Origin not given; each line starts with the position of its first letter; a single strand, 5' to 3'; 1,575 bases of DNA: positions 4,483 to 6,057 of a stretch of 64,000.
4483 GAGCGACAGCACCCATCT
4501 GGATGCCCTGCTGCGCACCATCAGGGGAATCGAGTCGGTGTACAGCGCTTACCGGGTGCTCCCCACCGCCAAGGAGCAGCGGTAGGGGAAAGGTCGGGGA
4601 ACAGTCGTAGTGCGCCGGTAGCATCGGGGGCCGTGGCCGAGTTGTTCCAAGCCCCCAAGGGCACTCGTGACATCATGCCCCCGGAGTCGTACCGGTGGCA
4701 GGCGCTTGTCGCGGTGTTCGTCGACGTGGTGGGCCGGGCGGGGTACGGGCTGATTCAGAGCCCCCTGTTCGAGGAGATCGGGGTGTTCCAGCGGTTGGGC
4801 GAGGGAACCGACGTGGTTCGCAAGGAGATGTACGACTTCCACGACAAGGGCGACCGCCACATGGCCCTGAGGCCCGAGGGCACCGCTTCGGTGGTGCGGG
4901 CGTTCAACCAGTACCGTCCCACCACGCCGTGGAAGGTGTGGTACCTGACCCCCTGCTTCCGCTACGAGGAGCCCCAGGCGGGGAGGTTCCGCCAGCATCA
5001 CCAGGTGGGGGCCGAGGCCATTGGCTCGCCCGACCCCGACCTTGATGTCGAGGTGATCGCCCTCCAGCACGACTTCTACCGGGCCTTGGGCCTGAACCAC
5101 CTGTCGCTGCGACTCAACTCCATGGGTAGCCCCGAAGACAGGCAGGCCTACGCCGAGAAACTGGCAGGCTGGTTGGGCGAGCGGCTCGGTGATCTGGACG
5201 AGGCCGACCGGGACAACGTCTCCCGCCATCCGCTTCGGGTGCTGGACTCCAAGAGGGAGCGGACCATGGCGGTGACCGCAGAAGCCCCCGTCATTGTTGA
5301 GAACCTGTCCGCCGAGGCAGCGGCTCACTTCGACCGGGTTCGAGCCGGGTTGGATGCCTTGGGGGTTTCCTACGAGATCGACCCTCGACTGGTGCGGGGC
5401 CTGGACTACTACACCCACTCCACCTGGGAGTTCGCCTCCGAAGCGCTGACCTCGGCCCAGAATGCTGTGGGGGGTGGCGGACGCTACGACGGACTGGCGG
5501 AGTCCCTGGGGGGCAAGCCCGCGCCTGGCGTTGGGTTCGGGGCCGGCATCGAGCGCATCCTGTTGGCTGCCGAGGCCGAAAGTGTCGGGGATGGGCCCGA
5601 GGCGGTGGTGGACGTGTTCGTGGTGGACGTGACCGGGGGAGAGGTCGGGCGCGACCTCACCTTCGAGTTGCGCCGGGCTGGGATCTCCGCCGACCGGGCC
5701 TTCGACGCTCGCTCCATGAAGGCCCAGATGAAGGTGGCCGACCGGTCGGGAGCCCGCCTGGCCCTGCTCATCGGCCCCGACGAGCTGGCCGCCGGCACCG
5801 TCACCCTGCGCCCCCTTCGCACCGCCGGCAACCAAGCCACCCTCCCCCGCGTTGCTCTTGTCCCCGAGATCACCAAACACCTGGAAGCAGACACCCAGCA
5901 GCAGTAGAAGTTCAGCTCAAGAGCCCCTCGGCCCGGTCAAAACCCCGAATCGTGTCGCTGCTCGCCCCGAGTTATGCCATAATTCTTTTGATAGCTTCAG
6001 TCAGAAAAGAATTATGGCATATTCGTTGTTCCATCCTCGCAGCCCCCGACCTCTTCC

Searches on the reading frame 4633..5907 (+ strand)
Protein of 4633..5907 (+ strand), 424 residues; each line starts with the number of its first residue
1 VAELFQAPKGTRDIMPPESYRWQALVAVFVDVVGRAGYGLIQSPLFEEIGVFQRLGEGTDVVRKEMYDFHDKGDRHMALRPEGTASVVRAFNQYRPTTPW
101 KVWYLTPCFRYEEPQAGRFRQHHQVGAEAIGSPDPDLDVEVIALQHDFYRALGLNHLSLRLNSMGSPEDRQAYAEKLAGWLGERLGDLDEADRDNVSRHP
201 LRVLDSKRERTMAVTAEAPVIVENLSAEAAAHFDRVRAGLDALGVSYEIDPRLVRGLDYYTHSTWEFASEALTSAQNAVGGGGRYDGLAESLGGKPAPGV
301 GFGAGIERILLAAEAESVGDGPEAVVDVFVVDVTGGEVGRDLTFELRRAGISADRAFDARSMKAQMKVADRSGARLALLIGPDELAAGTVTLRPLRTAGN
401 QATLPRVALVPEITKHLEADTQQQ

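Call 8: find_related_loci(query=window:4633-5907:+, collection=genome_contigs, flank=10000)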
Query window:4633-5907:+ (424 aa) in genome_contigs; peptide patterns used: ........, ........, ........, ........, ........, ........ (x = any residue, [..] = any of these).
600 stretches matched a pattern (row limit reached: there are more); 317 encode a relative of the query (tblastn E <= 1e-3); the best 80 are kept; 80 distinct loci.
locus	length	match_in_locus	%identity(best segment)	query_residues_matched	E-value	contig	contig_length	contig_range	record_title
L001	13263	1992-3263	81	1-424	0e+0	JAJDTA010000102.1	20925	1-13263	MAG: Acidimicrobiia bacterium isolate jk18x11bins.4 k141_302032, whole genome shotgun sequence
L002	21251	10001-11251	82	1-417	0e+0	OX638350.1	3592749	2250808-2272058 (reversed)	MAG: uncultured Acidimicrobiales bacterium isolate f23ad4c5-4acf-44dc-8341-13aaafada964 genome assembly, chromosome: 1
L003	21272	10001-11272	79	1-424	0e+0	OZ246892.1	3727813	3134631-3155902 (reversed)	MAG: Acidimicrobiales bacterium isolate 3c6b77ed-a9df-485c-af98-3e10d3554373 genome assembly, chromosome: 1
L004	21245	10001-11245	82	3-417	0e+0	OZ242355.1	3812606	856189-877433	MAG: Acidimicrobiales bacterium isolate 104998a1-4135-4d78-96d2-be0913496795 genome assembly, chromosome: 1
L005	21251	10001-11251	81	1-417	0e+0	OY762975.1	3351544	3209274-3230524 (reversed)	MAG: Acidimicrobiales bacterium isolate b2754c8c-b586-4d69-863e-0c5c3858fa40 genome assembly, chromosome: 1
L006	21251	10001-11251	79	1-417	0e+0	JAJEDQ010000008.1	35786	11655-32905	MAG: Acidimicrobiia bacterium isolate p16x33bins.34 k141_446137, whole genome shotgun sequence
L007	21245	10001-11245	82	3-417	0e+0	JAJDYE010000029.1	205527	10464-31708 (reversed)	MAG: Acidimicrobiia bacterium isolate jk18x27bins.72 k141_467832, whole genome shotgun sequence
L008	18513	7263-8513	82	1-417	0e+0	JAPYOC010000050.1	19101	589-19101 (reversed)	MAG: Candidatus Poriferisocius aerobius isolate m_cahh6 Seq50, whole genome shotgun sequence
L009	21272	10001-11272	81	1-424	0e+0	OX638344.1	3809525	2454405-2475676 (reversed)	MAG: uncultured Acidimicrobiales bacterium isolate f043cee6-6750-45b5-b834-f9289512c0be genome assembly, chromosome: 1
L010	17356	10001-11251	79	1-417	0e+0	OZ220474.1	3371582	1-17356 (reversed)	MAG: Acidimicrobiales bacterium isolate 4b812a4e-3496-474d-945e-b88e54f0514e genome assembly, chromosome: 1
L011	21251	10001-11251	81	1-417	0e+0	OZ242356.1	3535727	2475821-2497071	MAG: Acidimicrobiales bacterium isolate 1ff3c0e0-a0fb-4382-b91d-522820076fd5 genome assembly, chromosome: 1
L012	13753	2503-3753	81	1-417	0e+0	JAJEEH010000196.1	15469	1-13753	MAG: Acidimicrobiia bacterium isolate p16x34bins.22 k141_932000, whole genome shotgun sequence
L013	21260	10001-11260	79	1-420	0e+0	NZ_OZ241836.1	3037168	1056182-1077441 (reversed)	MAG: Candidatus Poriferisocius sp. isolate 5d59ea5e-8437-4482-86ca-0ed14f63a534 chromosome 1, complete sequence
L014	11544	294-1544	81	1-417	0e+0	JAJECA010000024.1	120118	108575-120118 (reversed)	MAG: Acidimicrobiia bacterium isolate jk18x9bins.74 k141_475912, whole genome shotgun sequence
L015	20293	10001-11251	80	1-417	0e+0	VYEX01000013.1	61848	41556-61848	MAG: Acidimicrobiia bacterium isolate SB0677_bin_11 NODE_178_length_61848_cov_40.801272, whole genome shotgun sequence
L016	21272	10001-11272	80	1-424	0e+0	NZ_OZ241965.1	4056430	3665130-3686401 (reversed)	MAG: Candidatus Poriferisocius sp. isolate b25f411a-8abc-437d-a916-241d4d5bb498 chromosome 1, complete sequence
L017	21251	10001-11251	81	1-417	0e+0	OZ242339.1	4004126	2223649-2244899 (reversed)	MAG: Acidimicrobiales bacterium isolate d2f1fe46-59da-42e5-8b0a-fdf35f8109fa genome assembly, chromosome: 1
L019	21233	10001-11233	78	1-415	0e+0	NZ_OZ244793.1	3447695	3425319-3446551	MAG: Candidatus Poriferisocius sp. isolate eb953f55-d217-44be-823b-51f5cc7e01cb chromosome 1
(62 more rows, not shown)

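Call 15: find_encoding_contigs(protein=window:4633-5907:+, flank=10000, max_places=10)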
Protein window:4633-5907:+ (424 aa): 2 contigs read that carry it; 1 place shown.
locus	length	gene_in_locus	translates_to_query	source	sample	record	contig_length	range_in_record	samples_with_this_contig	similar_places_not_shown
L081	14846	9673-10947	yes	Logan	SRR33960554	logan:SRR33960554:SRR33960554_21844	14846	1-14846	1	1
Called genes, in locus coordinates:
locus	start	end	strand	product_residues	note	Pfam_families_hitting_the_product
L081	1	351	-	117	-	?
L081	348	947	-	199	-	PF01330:RuvA_N, PF00633:HHH (faint), PF14520:HHH_5, PF07499:RuvA_C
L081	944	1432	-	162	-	PF02075:RuvC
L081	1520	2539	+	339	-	PF02547:Queuosine_synth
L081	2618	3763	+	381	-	PF01702:TGT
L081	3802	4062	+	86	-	PF02699:YajC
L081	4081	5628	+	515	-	PF21760:SecD_1st, PF22599:SecDF_P1_head, PF02355:SecD_SecF_C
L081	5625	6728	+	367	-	PF07549:Sec_GG (weak), PF02355:SecD_SecF_C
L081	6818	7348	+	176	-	PF00156:Pribosyltran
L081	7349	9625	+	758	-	PF13328:HD_4, PF01966:HD, PF04607:RelA_SpoT, PF02824:TGS, PF19296:RelA_AH, PF28438:RelA_RIS, PF13291:ACT_4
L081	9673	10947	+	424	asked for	PF13393:tRNA-synt_His, PF00587:tRNA-synt_2b, PF03129:HGTP_anticodon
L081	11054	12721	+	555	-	PF04326:SLFN_AlbA_2, PF13749:HATPase_c_4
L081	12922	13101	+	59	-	-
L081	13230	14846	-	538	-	?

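Call 41: search_protein_families(library=pfam, proteins=[L001:3674-4900:+, L008:8527-10068:-, L016:11287-12588:-, L016:12660-14447:+, L017:13015-14289:+, L017:14286-18431:+, L017:18688-19356:+, L004:12731-14278:+, L004:15583-19719:+, L019:11418-14417:+], max_evalue=0.001)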
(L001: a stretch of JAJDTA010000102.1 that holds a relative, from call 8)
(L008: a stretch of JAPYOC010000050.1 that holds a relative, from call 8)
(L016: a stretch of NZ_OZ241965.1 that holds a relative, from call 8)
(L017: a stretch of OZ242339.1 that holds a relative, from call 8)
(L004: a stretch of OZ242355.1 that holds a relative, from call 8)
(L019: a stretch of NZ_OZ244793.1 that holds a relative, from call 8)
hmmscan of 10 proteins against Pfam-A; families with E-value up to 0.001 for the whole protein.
L001:3674-4900:+ (408 aa): 1 family
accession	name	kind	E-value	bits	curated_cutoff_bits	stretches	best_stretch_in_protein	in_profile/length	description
PF01844.29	HNH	-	1.2e-09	38.5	21.4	1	324-367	1-47/47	HNH endonuclease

L008:8527-10068:- (513 aa): 2 families
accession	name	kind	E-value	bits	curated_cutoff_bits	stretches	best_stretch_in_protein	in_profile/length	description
PF13365.12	Trypsin_2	-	1.1e-23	85.1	27.6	1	176-310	1-144/144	Trypsin-like peptidase domain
PF00089.32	Trypsin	-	3.9e-08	33.8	20.6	1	167-318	12-202/220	Trypsin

L016:11287-12588:- (433 aa): 1 family
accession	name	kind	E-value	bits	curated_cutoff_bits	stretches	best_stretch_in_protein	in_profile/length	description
PF02661.23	Fic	-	1.3e-17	64.9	24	1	144-247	3-93/93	Fic/DOC family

L016:12660-14447:+ (595 aa): 1 family
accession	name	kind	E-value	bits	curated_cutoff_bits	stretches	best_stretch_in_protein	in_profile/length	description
PF10708.14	DUF2510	-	4.7e-07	29.9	24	1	193-217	1-26/35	Protein of unknown function (DUF2510)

L017:13015-14289:+ (424 aa): 5 families
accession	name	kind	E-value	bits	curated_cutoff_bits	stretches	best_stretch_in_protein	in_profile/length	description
PF13635.12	DUF4143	-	5.3e-27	95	28.1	1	221-378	1-160/160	Domain of unknown function (DUF4143)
PF13173.12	AAA_14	-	7.1e-19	68.5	27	1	22-177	3-128/129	AAA domain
PF13401.12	AAA_22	-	5.8e-07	30.3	27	1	20-147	4-123/130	AAA domain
PF13191.12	AAA_16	-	1e-06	29.8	32.6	1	6-120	6-145/167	AAA ATPase domain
PF01637.24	ATPase_2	-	0.00016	22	33.2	1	11-129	10-135/225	ATPase domain predominantly from Archaea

L017:14286-18431:+ (1381 aa): 0 families

L017:18688-19356:+ (222 aa): 1 family
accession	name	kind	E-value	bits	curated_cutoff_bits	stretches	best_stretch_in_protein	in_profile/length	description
PF08843.17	AbiEii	-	2.6e-10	41.1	22.5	1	30-178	18-192/238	Nucleotidyl transferase AbiEii toxin, Type IV TA system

L004:12731-14278:+ (515 aa): 1 family
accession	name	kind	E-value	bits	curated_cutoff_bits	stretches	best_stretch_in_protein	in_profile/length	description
PF06634.17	DUF1156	-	4e-32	110.6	24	1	91-161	1-72/73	Protein of unknown function (DUF1156)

L004:15583-19719:+ (1378 aa): 0 families

L019:11418-14417:+ (1000 aa): 6 families
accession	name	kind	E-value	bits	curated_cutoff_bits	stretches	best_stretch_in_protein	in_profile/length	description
PF05345.18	He_PIG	-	3.6e-56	188.1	24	7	737-796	34-95/96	Putative Ig domain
PF04076.19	BOF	-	6e-08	33.1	25.8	0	678-716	58-96/103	Bacterial OB fold (BOF) protein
PF18981.6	InlK_D3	-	0.00026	21.4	25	0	676-703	47-75/75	Internalin K domain (D3/D4)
PF21427.2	Gp7_5th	-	0.00029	21.2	27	0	623-654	6-37/96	Baseplate wedge protein gp7, domain V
PF18957.6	RibLong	-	0.00058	21.1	27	0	637-703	22-92/93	Long Rib domain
PF24180.1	Avr2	-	0.00077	19.8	27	0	631-668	109-146/156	Effector protein Avr2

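Call 43: find_related_loci(query=window:4633-5907:+, collection=metagenome_contigs, flank=10000)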
Query window:4633-5907:+ (424 aa) in metagenome_contigs; peptide patterns used: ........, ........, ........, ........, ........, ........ (x = any residue, [..] = any of these).
600 stretches matched a pattern (row limit reached: there are more); 262 encode a relative of the query (tblastn E <= 1e-3); the best 80 are kept; 80 distinct loci.
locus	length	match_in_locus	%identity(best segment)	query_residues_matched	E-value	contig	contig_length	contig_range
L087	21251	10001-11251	82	1-417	0e+0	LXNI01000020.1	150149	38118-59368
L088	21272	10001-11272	79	1-424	0e+0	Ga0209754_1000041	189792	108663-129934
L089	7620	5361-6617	65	3-421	0e+0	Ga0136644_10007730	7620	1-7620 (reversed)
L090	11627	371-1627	64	3-421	0e+0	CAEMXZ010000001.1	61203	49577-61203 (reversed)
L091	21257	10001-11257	64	3-421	0e+0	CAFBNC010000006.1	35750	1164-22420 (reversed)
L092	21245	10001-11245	63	5-419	1e-178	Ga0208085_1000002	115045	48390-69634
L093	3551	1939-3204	64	2-423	0e+0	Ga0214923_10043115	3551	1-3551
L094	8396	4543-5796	61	1-419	1e-171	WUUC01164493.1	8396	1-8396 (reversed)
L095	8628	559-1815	63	1-418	4e-170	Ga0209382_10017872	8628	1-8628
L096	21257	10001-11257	62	1-420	7e-170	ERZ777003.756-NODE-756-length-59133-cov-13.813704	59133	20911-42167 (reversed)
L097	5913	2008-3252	64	5-421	1e-171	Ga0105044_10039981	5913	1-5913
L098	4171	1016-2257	63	5-419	7e-171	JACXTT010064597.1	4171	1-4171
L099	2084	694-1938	62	3-418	8e-178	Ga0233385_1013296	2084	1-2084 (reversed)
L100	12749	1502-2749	60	3-419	5e-164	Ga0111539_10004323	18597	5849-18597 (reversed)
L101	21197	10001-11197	64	5-404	6e-164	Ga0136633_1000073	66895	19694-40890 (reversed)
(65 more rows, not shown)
